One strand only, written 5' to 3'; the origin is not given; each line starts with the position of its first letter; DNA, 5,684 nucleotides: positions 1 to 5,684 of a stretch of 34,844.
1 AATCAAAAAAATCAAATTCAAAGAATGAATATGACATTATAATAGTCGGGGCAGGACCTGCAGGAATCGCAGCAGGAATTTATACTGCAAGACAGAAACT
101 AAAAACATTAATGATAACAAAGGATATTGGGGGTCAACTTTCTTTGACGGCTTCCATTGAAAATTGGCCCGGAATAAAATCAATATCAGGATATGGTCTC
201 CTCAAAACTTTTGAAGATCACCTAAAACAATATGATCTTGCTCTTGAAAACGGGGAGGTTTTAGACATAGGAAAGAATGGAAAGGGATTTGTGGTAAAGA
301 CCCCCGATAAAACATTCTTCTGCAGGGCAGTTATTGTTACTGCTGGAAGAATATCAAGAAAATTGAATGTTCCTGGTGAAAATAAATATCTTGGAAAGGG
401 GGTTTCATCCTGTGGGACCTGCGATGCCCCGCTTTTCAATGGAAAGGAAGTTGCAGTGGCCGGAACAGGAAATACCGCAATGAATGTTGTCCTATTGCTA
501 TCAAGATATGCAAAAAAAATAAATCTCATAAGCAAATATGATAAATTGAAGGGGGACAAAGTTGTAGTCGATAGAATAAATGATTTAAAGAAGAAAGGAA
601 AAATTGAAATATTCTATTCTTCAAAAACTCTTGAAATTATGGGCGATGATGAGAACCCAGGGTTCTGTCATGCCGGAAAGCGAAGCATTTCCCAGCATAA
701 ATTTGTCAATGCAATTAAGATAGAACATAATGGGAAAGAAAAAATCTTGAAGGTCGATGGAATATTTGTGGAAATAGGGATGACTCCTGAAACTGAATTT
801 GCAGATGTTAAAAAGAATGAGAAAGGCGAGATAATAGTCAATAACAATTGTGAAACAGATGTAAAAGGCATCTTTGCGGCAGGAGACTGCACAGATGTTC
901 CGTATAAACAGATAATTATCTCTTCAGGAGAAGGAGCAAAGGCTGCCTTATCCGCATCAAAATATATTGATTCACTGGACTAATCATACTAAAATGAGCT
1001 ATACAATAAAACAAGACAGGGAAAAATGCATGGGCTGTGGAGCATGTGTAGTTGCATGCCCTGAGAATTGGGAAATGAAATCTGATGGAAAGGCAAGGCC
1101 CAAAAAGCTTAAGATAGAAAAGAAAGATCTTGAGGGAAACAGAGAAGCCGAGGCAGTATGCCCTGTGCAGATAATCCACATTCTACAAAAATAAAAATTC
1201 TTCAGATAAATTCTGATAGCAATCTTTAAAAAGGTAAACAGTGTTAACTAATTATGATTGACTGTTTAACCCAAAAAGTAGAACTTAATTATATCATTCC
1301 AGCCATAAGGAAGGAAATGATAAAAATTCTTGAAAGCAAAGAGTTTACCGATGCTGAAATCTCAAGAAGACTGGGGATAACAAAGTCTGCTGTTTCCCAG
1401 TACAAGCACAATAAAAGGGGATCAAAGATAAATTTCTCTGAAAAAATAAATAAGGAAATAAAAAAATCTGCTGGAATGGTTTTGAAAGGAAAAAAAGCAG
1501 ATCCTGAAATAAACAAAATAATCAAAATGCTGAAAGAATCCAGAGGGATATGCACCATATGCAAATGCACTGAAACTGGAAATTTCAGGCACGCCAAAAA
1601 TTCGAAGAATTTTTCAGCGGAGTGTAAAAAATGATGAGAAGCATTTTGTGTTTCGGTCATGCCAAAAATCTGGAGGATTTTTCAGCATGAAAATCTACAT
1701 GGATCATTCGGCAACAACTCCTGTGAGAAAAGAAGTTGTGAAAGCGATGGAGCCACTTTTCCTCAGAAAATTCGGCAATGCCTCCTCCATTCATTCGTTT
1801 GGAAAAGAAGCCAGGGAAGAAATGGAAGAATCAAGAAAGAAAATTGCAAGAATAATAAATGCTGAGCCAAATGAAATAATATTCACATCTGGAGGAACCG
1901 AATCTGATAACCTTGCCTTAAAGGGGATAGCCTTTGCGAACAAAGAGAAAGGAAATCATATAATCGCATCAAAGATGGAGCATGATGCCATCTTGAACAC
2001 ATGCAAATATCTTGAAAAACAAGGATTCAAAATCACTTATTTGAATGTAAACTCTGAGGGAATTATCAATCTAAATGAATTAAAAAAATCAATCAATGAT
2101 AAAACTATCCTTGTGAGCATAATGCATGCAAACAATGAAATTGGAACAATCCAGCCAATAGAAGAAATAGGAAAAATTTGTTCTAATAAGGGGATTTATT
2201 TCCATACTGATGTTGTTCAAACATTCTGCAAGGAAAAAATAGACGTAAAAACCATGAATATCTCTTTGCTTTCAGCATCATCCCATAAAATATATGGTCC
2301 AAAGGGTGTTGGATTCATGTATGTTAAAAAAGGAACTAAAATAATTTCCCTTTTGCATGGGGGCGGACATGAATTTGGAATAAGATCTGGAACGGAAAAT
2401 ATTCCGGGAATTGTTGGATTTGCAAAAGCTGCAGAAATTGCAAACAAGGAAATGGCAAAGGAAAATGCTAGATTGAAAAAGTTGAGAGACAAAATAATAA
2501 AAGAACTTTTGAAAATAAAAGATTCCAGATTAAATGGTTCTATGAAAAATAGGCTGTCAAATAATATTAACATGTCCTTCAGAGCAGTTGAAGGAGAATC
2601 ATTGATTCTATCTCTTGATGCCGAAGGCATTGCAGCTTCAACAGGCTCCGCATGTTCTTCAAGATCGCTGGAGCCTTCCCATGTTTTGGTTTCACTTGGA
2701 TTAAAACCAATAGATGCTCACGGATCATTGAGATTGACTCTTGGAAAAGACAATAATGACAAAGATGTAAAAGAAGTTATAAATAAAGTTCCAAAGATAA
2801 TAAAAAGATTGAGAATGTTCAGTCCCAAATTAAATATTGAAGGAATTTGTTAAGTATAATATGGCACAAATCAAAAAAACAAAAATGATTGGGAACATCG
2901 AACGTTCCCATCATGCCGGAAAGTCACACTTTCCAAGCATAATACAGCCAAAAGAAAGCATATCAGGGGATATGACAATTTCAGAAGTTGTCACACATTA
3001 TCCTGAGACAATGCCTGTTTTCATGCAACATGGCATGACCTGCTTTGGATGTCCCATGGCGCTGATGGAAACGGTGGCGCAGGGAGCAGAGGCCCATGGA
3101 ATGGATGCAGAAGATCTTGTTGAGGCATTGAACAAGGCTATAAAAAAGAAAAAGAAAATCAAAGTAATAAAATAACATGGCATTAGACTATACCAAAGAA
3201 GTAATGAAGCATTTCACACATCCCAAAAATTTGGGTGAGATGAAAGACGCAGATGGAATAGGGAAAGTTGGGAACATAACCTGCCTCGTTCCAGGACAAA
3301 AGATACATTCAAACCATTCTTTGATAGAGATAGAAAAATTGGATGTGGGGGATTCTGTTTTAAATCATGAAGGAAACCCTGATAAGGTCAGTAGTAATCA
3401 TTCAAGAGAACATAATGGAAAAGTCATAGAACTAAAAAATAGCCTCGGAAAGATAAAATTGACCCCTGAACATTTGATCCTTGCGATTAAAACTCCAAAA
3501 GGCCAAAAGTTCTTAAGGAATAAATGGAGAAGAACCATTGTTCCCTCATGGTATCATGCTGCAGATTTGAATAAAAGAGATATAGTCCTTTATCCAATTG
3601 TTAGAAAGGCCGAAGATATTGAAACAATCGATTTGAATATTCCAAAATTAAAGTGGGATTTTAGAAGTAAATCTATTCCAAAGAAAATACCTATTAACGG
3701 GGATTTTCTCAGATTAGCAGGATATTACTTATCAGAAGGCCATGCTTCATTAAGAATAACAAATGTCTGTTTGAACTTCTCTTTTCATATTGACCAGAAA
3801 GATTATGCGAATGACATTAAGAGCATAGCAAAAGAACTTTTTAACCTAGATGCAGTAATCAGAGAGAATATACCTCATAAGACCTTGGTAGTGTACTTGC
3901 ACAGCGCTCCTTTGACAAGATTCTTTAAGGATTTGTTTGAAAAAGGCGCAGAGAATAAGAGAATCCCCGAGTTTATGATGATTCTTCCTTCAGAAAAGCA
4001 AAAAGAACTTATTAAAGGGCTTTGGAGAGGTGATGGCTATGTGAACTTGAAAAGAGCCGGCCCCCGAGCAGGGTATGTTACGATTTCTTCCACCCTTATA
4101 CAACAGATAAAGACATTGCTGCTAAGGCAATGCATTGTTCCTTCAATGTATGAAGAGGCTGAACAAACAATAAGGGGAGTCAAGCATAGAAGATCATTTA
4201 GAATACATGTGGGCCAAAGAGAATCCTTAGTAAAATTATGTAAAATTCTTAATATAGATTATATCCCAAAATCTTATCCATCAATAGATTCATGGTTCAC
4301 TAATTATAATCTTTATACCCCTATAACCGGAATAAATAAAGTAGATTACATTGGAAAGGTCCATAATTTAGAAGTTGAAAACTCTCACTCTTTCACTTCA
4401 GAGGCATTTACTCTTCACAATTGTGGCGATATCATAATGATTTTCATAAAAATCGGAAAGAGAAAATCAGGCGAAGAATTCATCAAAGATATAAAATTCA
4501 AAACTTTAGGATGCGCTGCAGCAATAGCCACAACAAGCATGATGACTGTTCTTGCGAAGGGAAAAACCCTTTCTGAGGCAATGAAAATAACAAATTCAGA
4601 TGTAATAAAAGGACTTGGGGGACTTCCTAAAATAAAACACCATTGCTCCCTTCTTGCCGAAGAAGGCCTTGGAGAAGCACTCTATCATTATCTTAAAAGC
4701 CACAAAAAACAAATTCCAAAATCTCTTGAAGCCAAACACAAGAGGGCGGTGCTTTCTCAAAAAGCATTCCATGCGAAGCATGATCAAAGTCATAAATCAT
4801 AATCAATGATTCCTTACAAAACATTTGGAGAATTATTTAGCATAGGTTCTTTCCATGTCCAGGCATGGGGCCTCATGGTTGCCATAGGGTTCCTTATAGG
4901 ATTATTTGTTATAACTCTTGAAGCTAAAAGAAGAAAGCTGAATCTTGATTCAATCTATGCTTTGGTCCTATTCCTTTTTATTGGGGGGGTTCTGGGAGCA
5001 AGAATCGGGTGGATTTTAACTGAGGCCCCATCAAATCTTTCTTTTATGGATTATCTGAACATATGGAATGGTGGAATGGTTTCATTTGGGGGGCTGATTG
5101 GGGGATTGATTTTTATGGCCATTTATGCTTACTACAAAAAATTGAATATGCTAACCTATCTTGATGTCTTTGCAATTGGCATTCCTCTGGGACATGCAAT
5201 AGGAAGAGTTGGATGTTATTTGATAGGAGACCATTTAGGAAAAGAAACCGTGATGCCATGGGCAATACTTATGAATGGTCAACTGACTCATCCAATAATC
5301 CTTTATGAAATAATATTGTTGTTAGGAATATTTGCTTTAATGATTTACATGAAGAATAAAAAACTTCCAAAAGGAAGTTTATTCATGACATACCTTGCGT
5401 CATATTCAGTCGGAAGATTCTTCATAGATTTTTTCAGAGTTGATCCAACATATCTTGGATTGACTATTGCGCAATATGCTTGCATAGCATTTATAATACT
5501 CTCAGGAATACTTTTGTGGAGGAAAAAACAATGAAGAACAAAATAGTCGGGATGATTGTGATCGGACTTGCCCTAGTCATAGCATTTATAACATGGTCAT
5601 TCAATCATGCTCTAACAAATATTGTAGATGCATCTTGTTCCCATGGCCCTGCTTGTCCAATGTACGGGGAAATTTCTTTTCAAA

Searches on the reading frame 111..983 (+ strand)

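Call 13: search_protein_families(library=pfam, max_evalue=0.001, proteins=[window:111-983:+])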
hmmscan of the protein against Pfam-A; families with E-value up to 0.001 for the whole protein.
window:111-983:+ (290 aa): 3 families
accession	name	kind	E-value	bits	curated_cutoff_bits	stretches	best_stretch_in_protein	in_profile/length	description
PF07992.20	Pyr_redox_2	-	4.8e-26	92.3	26.1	1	11-271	41-287/291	Pyridine nucleotide-disulphide oxidoreductase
PF13738.12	Pyr_redox_3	-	1.6e-15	57.6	30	1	40-258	93-305/305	Pyridine nucleotide-disulphide oxidoreductase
PF00070.33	Pyr_redox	-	0.0003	21.7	22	1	114-181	2-71/82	Pyridine nucleotide-disulphide oxidoreductase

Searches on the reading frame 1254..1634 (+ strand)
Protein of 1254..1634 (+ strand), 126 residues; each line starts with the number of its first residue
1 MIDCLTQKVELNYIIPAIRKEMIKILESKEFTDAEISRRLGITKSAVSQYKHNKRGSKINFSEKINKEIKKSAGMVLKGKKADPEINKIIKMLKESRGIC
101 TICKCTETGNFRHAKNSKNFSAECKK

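Call 13: search_protein_families(library=pfam, max_evalue=0.001, proteins=[window:1254-1634:+])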
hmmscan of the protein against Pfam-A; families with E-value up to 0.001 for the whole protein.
window:1254-1634:+ (126 aa): 2 families
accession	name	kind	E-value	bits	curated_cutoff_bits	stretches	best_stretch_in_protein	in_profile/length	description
PF01022.26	HTH_5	-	5.2e-05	23.5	22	0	19-49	4-34/47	Bacterial regulatory protein, arsR family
PF21476.4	PF0610-like_N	-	0.00018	22.1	33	1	18-47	2-31/50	PF0610-like, N-terminal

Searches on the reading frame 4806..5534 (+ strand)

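Call 13: search_protein_families(library=pfam, max_evalue=0.001, proteins=[window:4806-5534:+])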
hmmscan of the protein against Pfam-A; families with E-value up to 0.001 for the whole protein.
window:4806-5534:+ (242 aa): 1 family
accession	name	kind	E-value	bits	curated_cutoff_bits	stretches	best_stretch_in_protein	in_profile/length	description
PF01790.23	LGT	-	4e-53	180.7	24.9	1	10-238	3-239/240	Prolipoprotein diacylglyceryl transferase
